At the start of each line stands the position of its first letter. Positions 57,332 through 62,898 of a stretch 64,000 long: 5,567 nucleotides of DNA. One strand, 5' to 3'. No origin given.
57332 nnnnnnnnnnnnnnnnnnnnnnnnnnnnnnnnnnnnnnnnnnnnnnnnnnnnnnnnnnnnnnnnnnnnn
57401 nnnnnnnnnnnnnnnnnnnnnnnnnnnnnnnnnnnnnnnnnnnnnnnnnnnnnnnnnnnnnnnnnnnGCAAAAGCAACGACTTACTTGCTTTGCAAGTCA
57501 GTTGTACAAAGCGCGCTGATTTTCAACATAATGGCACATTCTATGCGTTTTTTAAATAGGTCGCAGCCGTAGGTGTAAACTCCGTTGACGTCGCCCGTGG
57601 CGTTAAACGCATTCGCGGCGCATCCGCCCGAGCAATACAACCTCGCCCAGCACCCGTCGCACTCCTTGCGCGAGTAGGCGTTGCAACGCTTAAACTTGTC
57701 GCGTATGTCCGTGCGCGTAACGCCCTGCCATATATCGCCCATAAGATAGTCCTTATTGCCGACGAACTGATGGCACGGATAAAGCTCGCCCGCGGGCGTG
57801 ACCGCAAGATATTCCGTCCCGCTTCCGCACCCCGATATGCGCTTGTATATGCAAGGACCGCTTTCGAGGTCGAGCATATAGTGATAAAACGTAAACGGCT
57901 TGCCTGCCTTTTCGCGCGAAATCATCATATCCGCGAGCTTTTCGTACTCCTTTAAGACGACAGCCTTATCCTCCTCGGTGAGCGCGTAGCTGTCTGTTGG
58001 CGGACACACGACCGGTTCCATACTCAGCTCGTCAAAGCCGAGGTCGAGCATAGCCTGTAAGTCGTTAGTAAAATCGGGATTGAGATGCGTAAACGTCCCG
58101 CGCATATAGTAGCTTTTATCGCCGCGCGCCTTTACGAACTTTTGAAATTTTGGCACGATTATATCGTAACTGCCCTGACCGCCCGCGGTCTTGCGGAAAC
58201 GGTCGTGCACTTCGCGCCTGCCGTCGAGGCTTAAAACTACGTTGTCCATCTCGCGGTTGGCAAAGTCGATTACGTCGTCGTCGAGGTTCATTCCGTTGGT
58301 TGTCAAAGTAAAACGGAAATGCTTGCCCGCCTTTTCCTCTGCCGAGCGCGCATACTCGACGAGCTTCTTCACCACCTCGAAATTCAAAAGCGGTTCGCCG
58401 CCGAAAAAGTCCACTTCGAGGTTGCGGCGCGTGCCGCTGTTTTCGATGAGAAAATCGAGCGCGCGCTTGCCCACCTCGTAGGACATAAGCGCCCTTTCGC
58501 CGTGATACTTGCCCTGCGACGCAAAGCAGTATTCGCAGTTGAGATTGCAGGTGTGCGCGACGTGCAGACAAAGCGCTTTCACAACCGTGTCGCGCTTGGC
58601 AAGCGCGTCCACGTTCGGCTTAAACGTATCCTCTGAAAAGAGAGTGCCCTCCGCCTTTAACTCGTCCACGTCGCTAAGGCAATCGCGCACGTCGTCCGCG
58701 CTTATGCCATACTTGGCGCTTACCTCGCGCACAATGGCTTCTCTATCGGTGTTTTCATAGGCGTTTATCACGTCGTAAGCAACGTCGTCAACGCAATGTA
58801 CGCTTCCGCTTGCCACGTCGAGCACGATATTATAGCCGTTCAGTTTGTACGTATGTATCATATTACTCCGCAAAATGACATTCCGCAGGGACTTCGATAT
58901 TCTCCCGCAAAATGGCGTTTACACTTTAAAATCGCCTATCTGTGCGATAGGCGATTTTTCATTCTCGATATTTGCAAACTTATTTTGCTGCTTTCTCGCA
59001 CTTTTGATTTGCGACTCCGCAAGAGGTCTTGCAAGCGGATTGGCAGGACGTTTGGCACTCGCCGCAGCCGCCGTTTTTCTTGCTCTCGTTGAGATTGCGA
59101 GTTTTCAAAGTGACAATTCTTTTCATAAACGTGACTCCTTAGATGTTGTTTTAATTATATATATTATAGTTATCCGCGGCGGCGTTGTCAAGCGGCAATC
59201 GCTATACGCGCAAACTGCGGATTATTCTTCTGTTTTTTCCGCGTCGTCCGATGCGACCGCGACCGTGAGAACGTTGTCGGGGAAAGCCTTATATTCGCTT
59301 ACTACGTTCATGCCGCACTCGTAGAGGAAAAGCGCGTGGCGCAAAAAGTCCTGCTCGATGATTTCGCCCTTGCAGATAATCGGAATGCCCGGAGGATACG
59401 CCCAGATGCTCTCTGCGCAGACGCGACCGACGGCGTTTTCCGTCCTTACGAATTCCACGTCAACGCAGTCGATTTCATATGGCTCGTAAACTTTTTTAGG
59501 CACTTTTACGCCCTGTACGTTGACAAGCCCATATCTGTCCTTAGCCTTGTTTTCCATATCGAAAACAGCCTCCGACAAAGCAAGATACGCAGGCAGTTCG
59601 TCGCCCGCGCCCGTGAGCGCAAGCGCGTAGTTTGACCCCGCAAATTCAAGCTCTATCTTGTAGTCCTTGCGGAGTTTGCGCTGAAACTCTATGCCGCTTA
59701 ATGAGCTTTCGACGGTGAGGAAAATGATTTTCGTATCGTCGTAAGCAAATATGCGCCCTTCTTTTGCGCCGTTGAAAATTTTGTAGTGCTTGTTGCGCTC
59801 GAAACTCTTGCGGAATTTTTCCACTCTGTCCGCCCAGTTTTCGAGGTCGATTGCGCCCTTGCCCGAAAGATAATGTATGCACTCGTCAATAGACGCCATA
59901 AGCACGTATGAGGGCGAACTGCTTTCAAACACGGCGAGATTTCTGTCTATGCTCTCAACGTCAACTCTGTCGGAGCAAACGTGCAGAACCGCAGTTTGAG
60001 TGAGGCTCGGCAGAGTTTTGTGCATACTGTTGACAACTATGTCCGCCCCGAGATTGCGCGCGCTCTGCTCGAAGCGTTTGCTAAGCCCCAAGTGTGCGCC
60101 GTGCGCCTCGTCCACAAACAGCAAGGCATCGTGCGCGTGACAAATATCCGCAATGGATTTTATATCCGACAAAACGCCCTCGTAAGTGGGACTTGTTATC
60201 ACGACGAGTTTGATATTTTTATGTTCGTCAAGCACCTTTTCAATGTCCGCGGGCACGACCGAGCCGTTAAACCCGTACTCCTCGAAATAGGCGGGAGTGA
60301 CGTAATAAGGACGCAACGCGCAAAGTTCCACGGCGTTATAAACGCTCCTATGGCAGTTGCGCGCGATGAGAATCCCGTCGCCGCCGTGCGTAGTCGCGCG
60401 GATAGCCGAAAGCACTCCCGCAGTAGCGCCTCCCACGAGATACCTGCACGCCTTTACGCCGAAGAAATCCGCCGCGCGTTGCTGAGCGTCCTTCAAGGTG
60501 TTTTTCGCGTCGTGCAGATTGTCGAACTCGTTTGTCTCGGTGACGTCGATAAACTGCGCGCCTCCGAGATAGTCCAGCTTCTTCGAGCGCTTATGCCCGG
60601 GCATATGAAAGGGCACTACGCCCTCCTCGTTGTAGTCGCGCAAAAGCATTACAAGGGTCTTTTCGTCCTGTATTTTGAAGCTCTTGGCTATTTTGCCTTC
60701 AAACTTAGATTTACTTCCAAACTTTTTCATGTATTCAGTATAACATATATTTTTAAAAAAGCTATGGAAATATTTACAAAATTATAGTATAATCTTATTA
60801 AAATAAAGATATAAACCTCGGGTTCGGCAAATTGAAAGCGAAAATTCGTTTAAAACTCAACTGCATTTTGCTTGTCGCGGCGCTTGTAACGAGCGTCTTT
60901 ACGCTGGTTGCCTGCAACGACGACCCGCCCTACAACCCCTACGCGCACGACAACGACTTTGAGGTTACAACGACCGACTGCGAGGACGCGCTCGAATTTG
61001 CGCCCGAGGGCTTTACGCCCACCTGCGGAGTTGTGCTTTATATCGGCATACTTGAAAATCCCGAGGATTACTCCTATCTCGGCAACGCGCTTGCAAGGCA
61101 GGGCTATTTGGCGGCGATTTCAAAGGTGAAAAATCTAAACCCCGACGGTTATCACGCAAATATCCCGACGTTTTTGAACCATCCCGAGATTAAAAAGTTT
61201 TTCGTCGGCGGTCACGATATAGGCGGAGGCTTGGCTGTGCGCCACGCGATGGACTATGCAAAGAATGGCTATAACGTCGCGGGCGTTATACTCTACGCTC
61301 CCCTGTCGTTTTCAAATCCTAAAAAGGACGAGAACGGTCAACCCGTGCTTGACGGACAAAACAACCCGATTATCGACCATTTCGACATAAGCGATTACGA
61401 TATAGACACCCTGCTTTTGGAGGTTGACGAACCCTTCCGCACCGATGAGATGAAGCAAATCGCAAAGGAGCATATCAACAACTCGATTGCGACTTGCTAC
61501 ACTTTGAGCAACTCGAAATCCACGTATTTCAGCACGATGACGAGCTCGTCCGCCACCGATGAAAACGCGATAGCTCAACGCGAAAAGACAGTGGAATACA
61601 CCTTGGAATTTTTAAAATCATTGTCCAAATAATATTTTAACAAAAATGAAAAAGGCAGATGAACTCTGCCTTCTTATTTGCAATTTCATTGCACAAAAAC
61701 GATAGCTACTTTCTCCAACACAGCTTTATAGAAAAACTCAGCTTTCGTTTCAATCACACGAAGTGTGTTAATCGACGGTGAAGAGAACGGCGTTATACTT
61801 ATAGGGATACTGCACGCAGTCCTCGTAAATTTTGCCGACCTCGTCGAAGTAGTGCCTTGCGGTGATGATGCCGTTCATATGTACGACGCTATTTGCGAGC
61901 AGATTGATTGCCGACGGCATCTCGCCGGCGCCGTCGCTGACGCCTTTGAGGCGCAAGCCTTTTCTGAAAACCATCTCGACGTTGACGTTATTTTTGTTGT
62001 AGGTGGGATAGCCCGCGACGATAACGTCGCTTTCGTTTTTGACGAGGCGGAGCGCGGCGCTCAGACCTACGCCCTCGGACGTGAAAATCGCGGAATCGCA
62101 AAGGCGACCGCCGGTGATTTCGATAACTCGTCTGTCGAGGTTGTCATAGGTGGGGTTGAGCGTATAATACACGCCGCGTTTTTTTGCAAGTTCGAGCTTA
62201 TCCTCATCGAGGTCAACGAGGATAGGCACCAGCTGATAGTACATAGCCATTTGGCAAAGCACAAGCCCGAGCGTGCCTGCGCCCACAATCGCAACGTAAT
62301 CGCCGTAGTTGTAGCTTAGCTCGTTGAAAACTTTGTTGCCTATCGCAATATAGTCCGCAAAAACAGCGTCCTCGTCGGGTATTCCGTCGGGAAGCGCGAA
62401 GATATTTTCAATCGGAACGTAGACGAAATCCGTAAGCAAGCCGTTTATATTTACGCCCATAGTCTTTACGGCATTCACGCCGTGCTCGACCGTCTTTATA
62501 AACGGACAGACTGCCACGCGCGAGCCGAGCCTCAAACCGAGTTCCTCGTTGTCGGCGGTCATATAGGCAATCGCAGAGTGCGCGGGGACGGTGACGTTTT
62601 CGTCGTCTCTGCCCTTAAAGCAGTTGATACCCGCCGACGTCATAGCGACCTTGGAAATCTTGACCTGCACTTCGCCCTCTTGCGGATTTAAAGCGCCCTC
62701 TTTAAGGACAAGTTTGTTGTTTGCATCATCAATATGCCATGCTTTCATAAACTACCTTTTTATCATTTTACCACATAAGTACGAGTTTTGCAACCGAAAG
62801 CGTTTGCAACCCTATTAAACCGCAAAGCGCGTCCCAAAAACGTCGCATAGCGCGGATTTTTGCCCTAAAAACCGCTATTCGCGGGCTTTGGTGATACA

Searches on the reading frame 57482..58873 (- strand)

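Call 27: search_protein_families(library=pfam, proteins=[window:57482-58873:-], max_evalue=0.01)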
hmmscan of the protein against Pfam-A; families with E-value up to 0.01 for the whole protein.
window:57482-58873:- (463 aa): 4 families
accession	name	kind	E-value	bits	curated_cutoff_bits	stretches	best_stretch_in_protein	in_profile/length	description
PF04055.27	Radical_SAM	-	1.2e-14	55.2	29.5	1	106-252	4-142/166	Radical SAM superfamily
PF13353.11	Fer4_12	-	2.1e-11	44.7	22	1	102-229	8-125/137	4Fe-4S single cluster domain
PF13186.11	SPASM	-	0.00076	20.2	21.5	1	349-409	1-67/67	Iron-sulfur cluster-binding domain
PF05402.18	PqqD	-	0.0012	19.6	23.4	1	16-71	3-60/67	Coenzyme PQQ synthesis protein D (PqqD)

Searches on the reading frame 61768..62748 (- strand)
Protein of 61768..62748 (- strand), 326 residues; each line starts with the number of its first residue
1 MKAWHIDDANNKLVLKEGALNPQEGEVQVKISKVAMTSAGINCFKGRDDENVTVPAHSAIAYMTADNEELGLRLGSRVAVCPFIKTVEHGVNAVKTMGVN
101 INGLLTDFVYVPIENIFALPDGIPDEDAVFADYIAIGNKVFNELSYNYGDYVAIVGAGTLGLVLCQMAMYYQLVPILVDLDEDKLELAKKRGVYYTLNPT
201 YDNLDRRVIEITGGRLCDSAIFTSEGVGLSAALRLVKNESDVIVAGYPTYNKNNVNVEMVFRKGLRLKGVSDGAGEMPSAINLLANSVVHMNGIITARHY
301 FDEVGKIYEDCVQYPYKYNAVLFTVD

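Call 59: find_encoding_contigs(protein=window:61768-62748:-, flank=10000, max_places=2)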
Protein window:61768-62748:- (326 aa): 3 contigs read that carry it; 1 place shown.
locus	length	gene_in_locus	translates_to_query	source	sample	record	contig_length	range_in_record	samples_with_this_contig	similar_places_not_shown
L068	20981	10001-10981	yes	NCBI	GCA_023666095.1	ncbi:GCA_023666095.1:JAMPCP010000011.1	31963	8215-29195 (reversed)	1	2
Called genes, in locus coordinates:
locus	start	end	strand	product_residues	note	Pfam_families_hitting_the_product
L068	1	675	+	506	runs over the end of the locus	PF02541:Ppx-GppA, PF21447:Ppx-GppA_III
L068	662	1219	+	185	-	PF02545:Maf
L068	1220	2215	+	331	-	PF00022:Actin (weak), PF06723:MreB_Mbl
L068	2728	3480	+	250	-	PF00142:Fer4_NifH (faint), PF01656:CbiA, PF02374:ArsA_ATPase, PF06564:CBP_BcsQ (faint), PF09140:MipZ (weak), PF10609:ParA, PF13614:AAA_31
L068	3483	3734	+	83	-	-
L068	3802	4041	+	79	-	-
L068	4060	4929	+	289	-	PF02163:Peptidase_M50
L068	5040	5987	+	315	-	PF00480:ROK, PF01869:BcrAD_BadFG (faint)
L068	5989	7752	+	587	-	PF19864:Radical_SAM_N2, PF04055:Radical_SAM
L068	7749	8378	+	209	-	PF10105:DUF2344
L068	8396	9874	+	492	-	PF10150:RNase_E_G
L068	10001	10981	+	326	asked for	PF00107:ADH_zinc_N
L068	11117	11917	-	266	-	PF12695:Abhydrolase_5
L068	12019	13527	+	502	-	PF01276:OKR_DC_1, PF00155:Aminotran_1_2, PF01053:Cys_Met_Meta_PP (weak), PF00266:Aminotran_5, PF01212:Beta_elim_lyase (faint), PF05889:SepSecS (weak), PF03711:OKR_DC_1_C (weak)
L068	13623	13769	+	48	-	PF13165:SCIFF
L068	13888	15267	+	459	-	PF04055:Radical_SAM, PF13353:Fer4_12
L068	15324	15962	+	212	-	PF06971:Put_DNA-bind_N, PF02629:CoA_binding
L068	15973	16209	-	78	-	PF12844:HTH_19 (faint), PF01381:HTH_3 (weak)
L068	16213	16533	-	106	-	PF01381:HTH_3, PF12844:HTH_19, PF13560:HTH_31, PF07022:Phage_CI_repr (weak)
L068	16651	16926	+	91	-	-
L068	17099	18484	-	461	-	PF28494:GlyRS_ins_1 (weak), PF00587:tRNA-synt_2b, PF03129:HGTP_anticodon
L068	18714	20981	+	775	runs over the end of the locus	PF03706:LPG_synthase_TM, PF13439:Glyco_transf_4, PF13579:Glyco_trans_4_4 (weak), PF00534:Glycos_transf_1, PF13692:Glyco_trans_1_4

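Call 60: search_protein_families(library=ncbifam, proteins=[L068:4060-4929:+, L068:3483-3734:+, L068:3802-4041:+], max_evalue=0.001)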
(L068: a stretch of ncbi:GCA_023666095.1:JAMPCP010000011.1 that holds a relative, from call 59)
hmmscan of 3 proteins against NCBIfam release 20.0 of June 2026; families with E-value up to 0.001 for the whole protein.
L068:4060-4929:+ (289 aa): 0 families

L068:3483-3734:+ (83 aa): 0 families

L068:3802-4041:+ (79 aa): 0 families
